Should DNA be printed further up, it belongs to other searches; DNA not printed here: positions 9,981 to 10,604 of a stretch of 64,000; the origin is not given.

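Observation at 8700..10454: Three paralogous small soluble proteins (A, B, C) of an unrecognised family in one cluster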

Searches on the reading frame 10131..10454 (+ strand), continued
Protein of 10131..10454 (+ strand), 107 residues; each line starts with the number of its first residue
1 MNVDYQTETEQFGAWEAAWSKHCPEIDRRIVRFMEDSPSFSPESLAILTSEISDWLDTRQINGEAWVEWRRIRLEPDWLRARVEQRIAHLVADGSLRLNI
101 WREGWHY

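Call 50: list_cluster_members(proteins=[P0026, P0028, P0029, P0030, P0031, P0033, P0034, P0035, P0036, P0038])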
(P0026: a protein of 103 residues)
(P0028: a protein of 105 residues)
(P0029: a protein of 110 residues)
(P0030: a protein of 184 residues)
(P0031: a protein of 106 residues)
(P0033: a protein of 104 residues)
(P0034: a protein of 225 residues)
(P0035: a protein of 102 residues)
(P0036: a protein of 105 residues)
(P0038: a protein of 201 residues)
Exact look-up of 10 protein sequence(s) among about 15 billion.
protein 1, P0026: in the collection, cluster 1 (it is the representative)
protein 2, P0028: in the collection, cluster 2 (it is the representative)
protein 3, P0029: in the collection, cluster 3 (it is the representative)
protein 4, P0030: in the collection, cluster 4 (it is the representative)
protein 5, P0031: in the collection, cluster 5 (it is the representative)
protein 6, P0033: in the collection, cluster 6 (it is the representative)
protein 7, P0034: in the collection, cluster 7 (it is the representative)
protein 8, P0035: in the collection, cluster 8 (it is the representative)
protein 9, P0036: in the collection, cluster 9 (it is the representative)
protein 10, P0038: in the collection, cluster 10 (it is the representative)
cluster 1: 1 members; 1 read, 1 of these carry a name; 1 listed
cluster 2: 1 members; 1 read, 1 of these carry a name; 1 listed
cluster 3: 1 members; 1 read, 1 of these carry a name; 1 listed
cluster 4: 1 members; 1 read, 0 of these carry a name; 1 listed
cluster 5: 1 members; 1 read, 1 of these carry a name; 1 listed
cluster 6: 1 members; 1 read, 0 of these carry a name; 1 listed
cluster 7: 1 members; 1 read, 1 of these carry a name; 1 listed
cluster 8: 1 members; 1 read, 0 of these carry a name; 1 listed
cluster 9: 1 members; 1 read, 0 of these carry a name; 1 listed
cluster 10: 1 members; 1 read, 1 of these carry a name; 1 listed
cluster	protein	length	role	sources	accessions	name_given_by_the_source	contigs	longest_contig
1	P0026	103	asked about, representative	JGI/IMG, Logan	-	dsDNA-specific endonuclease/ATPase MutS2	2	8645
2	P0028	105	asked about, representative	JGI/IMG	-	hypothetical protein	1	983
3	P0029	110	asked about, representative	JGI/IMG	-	hypothetical protein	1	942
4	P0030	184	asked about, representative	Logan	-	-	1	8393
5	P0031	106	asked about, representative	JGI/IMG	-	hypothetical protein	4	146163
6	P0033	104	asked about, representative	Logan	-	-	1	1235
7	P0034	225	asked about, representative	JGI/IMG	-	hypothetical protein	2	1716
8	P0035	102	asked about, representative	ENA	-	-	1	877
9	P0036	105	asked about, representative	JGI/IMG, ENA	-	-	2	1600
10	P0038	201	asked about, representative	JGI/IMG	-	hypothetical protein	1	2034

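Call 51: find_encoding_contigs(protein=P0031, flank=8000, max_places=2)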
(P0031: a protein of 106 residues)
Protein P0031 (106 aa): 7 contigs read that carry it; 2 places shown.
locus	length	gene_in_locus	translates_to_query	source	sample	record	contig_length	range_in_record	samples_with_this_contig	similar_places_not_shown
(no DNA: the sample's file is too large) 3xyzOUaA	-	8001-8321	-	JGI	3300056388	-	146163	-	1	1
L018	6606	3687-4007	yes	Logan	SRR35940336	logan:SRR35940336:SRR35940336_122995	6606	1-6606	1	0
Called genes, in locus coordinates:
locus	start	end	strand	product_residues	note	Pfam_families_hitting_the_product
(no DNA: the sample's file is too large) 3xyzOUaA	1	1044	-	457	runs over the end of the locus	-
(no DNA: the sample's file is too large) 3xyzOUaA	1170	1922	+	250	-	-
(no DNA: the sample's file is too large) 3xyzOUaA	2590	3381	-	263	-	-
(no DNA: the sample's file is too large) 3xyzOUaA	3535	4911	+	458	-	PF13742:tRNA_anti_2, PF01336:tRNA_anti-codon, PF02601:Exonuc_VII_L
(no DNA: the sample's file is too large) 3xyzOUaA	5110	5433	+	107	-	-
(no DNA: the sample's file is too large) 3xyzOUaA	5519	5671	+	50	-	-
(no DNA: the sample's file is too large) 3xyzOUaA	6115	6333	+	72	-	-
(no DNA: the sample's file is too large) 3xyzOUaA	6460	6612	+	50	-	-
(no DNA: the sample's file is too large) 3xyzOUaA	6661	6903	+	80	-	-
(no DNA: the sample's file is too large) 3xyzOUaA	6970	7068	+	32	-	-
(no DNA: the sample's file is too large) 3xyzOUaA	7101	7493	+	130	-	-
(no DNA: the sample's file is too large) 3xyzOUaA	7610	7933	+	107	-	-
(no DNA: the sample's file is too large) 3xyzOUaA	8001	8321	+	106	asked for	-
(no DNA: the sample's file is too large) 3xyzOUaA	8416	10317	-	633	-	PF12796:Ank_2, PF00023:Ank (weak), PF12796:Ank_2, PF13637:Ank_4 (weak), PF12796:Ank_2, PF13857:Ank_5 (weak), PF13637:Ank_4 (weak), PF13857:Ank_5 (weak), +4 more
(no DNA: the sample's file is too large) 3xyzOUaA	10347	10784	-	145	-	PF02823:ATP-synt_DE_N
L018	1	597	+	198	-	?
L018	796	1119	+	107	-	-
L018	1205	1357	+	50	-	-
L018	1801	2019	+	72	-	-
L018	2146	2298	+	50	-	-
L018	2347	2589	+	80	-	-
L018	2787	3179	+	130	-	-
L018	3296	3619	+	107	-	-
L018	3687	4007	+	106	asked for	-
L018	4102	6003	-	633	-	PF12796:Ank_2, PF00023:Ank (weak), PF12796:Ank_2, PF13637:Ank_4 (weak), PF12796:Ank_2, PF13857:Ank_5 (weak), PF13637:Ank_4 (weak), PF13857:Ank_5 (weak), +4 more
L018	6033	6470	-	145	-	PF02823:ATP-synt_DE_N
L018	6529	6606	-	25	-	?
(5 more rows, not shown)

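Call 52: find_encoding_contigs(protein=P0026, flank=8000, max_places=2)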
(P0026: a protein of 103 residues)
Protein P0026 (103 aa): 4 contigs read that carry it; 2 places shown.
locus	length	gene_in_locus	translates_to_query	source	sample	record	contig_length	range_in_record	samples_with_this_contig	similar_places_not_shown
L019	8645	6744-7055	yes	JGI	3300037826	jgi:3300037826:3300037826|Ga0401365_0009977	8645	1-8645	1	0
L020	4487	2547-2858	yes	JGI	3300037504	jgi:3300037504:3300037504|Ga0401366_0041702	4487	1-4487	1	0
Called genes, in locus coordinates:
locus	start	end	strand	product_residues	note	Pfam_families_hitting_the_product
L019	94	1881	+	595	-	-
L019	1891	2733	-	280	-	PF12844:HTH_19, PF13560:HTH_31, PF01381:HTH_3, PF00717:Peptidase_S24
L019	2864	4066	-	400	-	PF00383:dCMP_cyt_deam_1, PF01872:RibD_C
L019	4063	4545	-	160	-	-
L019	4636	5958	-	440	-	-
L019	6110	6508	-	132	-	PF02410:RsfS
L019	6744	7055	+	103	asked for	-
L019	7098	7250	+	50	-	-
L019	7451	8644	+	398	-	?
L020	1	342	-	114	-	?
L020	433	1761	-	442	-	-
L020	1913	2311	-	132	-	PF02410:RsfS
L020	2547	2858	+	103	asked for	-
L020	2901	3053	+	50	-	-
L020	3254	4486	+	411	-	?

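Call 53: find_encoding_contigs(protein=P0030, flank=8000, max_places=2)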
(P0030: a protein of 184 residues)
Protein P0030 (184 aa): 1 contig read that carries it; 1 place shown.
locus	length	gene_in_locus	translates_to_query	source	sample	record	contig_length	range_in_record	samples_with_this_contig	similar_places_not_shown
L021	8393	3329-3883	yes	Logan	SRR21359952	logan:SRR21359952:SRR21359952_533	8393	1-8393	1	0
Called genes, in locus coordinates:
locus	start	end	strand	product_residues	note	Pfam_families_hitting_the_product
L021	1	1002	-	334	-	?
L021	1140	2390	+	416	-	-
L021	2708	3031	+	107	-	-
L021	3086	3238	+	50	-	PF18919:DUF5670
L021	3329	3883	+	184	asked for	-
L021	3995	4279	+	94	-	-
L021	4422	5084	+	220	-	-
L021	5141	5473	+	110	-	-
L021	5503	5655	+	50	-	PF18919:DUF5670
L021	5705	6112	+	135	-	-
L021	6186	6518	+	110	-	-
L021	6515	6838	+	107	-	-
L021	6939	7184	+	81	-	-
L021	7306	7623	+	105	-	-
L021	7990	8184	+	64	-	-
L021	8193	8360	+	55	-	-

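Call 61: search_protein_families(library=pfam, proteins=[L018:1801-2019:+, L018:2347-2589:+, L021:3995-4279:+, L021:4422-5084:+, L021:6939-7184:+, L021:7990-8184:+, L021:8193-8360:+, L021:1140-2390:+, L019:7451-8644:+], max_evalue=0.1)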
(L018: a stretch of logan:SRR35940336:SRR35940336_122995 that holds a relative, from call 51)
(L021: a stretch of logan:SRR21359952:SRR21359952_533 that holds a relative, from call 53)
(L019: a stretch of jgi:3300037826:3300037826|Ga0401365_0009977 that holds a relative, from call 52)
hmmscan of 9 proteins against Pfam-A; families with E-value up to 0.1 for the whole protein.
L018:1801-2019:+ (72 aa): 0 families

L018:2347-2589:+ (80 aa): 0 families

L021:3995-4279:+ (94 aa): 0 families

L021:4422-5084:+ (220 aa): 0 families

L021:6939-7184:+ (81 aa): 0 families

L021:7990-8184:+ (64 aa): 1 family
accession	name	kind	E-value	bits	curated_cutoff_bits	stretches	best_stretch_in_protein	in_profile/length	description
PF09377.16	SBDS_domain_II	-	0.075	13.4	27.2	0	11-33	27-49/62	SBDS protein, domain II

L021:8193-8360:+ (55 aa): 0 families

L021:1140-2390:+ (416 aa): 1 family
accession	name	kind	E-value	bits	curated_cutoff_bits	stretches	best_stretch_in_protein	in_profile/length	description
PF17487.7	Ribosomal_S12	-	0.048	14.8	27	0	157-212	17-72/87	Ribosomal protein S12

L019:7451-8644:+ (398 aa): 3 families
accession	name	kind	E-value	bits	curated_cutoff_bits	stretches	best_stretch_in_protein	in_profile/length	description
PF18911.6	PKD_4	-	3e-16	59.7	27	1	318-397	2-75/85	PKD domain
PF00801.26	PKD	-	2.3e-10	40.8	23.5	1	333-397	12-72/80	PKD domain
PF22352.2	K319L-like_PKD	-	1.4e-05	25.5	27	1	334-397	10-75/84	K319L-like, PKD domain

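Call 62: predict_structure(alignment_id=A3)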
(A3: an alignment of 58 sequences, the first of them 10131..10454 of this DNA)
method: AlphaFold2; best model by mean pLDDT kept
length: 107 residues; sequences in the alignment: 58
mean_pLDDT: 79.9   pTM: 0.69
mean pLDDT of the five models: 79.9, 78.0, 77.1, 76.9, 74.9
residues with pLDDT >= 90: 31; 70-90: 54; 50-70: 8; < 50: 14
segments of 3 or more residues with pLDDT < 50: 1-9, 104-107
pLDDT, mean of each block of 10 residues (from residue 1): 45 83 92 84 90 89 88 88 90 76 44
secondary structure, 60 per line:
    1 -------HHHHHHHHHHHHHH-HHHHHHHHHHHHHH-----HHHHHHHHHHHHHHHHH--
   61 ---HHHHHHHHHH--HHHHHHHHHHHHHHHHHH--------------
elements in order: H8-21 H23-36 H42-58 H64-73 H76-93

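Call 69: fold_search(model_id=the predicted structure, library=pdb)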
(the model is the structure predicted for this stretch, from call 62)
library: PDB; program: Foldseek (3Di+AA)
matches with E <= 10: 33; with E <= 0.001: 0
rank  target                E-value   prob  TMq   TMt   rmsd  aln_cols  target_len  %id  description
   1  6n9h                  3.7e+00  0.08  0.23  0.31  12.1        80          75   14  De novo designed homo-trimeric amantadine-binding protein (released 2019-12-18)
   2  6naf                  4.7e+00  0.07  0.23  0.32  12.2        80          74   14  De novo designed homo-trimeric amantadine-binding protein (released 2019-12-18)
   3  6b9e_B                4.9e+00  0.09  0.31  0.12   5.2        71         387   17  Human ATL1 mutant - R77A / F151S bound to GDP (released 2017-12-06)
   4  5jw9_B                4.9e+00  0.05  0.24  0.23  13.7        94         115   13  The Crystal Structure of ELL2 Oclludin Domain and AFF4 peptide (released 2017-02-08)
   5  4cin_A                5.9e+00  0.05  0.31  0.26  16.0       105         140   15  Complex of Bcl-xL with its BH3 domain (released 2014-11-12)
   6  3hyu_B                6.2e+00  0.06  0.28  0.22   7.3        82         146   17  Crystal structure of the altitude adapted hemoglobin of guinea pig. (released 2010-06-23)
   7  6msq_A                6.2e+00  0.05  0.21  0.29  12.1        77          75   16  Crystal structure of pRO-2.3 (released 2019-05-08)
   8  5ee4_F                6.2e+00  0.05  0.27  0.22   9.3        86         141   15  The crystal structure of HpuA from Kingella denitrificans in complex with human haemoglobin (released 2015-11-04)
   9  3dhr_B                6.2e+00  0.05  0.27  0.22   9.3        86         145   15  Crystal Structure Determination of Methemoglobin from Pigeon at 2 Angstrom Resolution (Columba livia) (released 2009-06-30)
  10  7pvk_A                6.6e+00  0.06  0.29  0.09  13.5        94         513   17  X-ray structure of dimeric PorX (T272A mutant), in complex with pGpG. (released 2022-12-14)
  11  5eui_B                6.6e+00  0.05  0.28  0.23   8.9        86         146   14  Structure of predicted ancestral pika hemoglobin (released 2016-11-30)
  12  1wpa                  7.0e+00  0.02  0.21  0.21  17.3        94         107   13  1.5 Angstrom crystal structure of human occludin fragment 413-522 (released 2005-09-06)
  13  4k5b_D                7.4e+00  0.04  0.31  0.25  14.2       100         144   14  Co-crystallization with conformation-specific designed ankyrin repeat proteins explains the conformational flexibility (released 2014-04-16)
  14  1shr_B                7.4e+00  0.04  0.28  0.23   7.5        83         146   14  Crystal structure of ferrocyanide bound human hemoglobin A2 at 1.88A resolution (released 2004-10-26)
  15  3mtt                  7.4e+00  0.02  0.21  0.15  21.9        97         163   11  Crystal structure of iSH2 domain of human p85beta, Northeast Structural Genomics Consortium Target HR5531C (released 2010-05-19)
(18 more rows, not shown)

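Call 70: fold_search(model_id=the predicted structure, library=viral)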
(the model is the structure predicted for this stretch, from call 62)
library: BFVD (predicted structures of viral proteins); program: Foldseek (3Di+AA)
matches with E <= 10: 85; with E <= 0.001: 0
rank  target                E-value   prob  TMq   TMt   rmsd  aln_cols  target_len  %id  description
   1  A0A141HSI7            1.8e+00  0.23  0.44  0.35   6.9       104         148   12  (no name in the UniProt tables at hand)
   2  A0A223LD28            2.1e+00  0.15  0.38  0.30   6.5        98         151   19  Uncharacterized protein [Bacillus phage PBS1]
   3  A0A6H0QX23            2.3e+00  0.07  0.22  0.03  13.5        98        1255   13  (no name in the UniProt tables at hand)
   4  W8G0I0                2.6e+00  0.25  0.46  0.18   5.1        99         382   12  (no name in the UniProt tables at hand)
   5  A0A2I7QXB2            2.9e+00  0.08  0.27  0.24  10.3       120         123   12  (no name in the UniProt tables at hand)
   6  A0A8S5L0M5            3.0e+00  0.05  0.23  0.08  24.7        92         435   13  Maturation protein (Fragment) [ssRNA phage SRR6960509_5]
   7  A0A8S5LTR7            3.2e+00  0.06  0.23  0.24  11.2       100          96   12  Uncharacterized protein [Siphoviridae sp. ctKm44]
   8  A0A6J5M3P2            3.4e+00  0.12  0.30  0.33   9.8        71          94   14  Uncharacterized protein [uncultured Caudovirales phage]
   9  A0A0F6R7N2            3.4e+00  0.04  0.21  0.17  14.5       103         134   14  Uncharacterized protein [Sinorhizobium phage phiM9]
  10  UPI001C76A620         3.4e+00  0.03  0.19  0.20  15.0       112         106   11  (no name look-up for this kind of identifier)
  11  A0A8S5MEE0            3.6e+00  0.06  0.25  0.07  11.4       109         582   14  Uncharacterized protein [Siphoviridae sp. ctYh54]
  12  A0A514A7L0            3.8e+00  0.13  0.37  0.38   5.7        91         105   11  (no name in the UniProt tables at hand)
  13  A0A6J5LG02            3.8e+00  0.06  0.22  0.16  19.9        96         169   10  Uncharacterized protein [uncultured Caudovirales phage]
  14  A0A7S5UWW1            3.8e+00  0.05  0.24  0.25  12.1       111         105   14  (no name in the UniProt tables at hand)
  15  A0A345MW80            3.8e+00  0.05  0.26  0.20  15.1       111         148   15  (no name in the UniProt tables at hand)
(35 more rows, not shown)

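Call 75: search_protein_families(library=padloc, proteins=[window:10131-10454:+], max_evalue=0.1)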
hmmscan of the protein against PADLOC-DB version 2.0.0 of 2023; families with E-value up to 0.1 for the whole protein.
window:10131-10454:+ (107 aa): 0 families

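Call 76: search_protein_families(library=phrogs, proteins=[window:10131-10454:+], max_evalue=0.1)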
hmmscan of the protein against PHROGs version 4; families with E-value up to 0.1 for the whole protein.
window:10131-10454:+ (107 aa): 0 families

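Call 78: find_related_loci(query=A7, collection=metagenome_contigs, flank=6000)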
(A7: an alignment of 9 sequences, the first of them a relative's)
Query A7 (106 aa) in metagenome_contigs; peptide patterns used: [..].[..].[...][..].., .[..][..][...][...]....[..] (x = any residue, [..] = any of these).
367 stretches matched a pattern; 1 encode a relative of the query (tblastn E <= 1e-3); 1 distinct loci.
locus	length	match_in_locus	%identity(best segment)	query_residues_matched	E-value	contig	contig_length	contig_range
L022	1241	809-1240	52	1-97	6e-35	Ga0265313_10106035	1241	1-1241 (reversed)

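Call 79: find_related_loci(query=A7, collection=viral_contigs, flank=6000)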
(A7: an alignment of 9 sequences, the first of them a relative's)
Query A7 (106 aa) in viral_contigs; peptide patterns used: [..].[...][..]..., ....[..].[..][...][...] (x = any residue, [..] = any of these).
298 stretches matched a pattern, but none encodes a relative of the query by tblastn (E <= 1e-3).
